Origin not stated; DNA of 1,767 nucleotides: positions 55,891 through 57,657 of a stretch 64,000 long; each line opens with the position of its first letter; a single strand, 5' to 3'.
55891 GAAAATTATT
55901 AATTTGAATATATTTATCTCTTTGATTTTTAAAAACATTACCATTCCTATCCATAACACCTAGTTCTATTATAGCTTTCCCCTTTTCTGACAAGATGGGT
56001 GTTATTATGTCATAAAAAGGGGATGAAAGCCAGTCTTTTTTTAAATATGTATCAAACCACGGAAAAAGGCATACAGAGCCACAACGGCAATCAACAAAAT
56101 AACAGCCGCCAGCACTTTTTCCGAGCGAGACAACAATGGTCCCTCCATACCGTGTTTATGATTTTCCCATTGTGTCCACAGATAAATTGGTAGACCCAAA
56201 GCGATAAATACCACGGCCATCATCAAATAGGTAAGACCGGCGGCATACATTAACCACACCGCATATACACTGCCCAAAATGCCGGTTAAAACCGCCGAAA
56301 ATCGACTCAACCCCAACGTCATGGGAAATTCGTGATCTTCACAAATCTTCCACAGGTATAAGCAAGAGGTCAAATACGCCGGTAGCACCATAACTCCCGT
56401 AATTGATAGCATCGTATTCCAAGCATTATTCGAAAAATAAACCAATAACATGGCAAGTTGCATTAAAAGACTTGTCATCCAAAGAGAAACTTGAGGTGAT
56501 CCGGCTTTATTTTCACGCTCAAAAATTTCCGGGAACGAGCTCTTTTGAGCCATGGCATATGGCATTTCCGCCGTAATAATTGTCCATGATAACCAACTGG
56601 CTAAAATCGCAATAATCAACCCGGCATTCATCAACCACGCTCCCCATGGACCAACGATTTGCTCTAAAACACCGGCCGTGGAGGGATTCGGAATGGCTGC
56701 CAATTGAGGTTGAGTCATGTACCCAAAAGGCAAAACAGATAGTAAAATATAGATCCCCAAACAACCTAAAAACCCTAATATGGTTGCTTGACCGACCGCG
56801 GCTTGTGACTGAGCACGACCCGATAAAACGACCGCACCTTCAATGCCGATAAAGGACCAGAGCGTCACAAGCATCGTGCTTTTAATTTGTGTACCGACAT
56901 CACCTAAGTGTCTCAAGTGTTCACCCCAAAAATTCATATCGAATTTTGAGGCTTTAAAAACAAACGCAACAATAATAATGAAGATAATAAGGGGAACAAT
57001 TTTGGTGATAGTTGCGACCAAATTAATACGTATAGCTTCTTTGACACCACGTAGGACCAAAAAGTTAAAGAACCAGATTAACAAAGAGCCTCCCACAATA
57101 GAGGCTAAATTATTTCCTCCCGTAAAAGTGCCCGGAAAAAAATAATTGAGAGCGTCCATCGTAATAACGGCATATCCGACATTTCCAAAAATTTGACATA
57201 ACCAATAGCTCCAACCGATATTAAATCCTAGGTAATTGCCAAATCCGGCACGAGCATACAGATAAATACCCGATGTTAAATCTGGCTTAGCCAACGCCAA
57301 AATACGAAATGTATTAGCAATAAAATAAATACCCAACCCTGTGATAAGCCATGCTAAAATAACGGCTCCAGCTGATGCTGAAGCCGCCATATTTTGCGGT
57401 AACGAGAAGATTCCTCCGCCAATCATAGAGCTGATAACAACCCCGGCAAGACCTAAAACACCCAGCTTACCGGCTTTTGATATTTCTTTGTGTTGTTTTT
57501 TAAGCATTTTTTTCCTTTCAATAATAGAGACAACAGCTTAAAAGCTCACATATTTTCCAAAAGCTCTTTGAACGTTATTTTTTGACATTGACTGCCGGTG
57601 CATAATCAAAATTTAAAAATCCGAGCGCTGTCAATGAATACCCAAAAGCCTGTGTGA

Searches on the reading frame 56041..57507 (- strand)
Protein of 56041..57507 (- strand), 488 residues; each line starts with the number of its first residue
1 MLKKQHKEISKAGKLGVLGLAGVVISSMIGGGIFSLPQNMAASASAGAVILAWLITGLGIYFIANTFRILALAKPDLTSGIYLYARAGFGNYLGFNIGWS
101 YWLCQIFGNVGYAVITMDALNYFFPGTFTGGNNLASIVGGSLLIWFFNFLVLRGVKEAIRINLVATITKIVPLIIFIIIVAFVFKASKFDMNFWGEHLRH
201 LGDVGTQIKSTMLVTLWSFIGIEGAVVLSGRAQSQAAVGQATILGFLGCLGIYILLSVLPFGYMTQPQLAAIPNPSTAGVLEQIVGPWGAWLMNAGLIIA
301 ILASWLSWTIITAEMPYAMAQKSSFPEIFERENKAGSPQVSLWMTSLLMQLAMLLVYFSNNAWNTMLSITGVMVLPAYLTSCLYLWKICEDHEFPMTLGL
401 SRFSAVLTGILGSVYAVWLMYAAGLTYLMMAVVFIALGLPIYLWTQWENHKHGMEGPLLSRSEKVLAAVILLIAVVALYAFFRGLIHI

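Call 51: search_protein_families(library=pfam, proteins=[window:56041-57507:-], max_evalue=0.001)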
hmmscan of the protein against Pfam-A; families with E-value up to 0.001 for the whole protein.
window:56041-57507:- (488 aa): 2 families
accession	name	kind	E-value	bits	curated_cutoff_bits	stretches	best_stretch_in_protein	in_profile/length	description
PF13520.12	AA_permease_2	-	3.9e-55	187.9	27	1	15-423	1-401/427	Amino acid permease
PF00324.27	AA_permease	-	2.4e-27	96.2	24.6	1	25-435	7-441/470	Amino acid permease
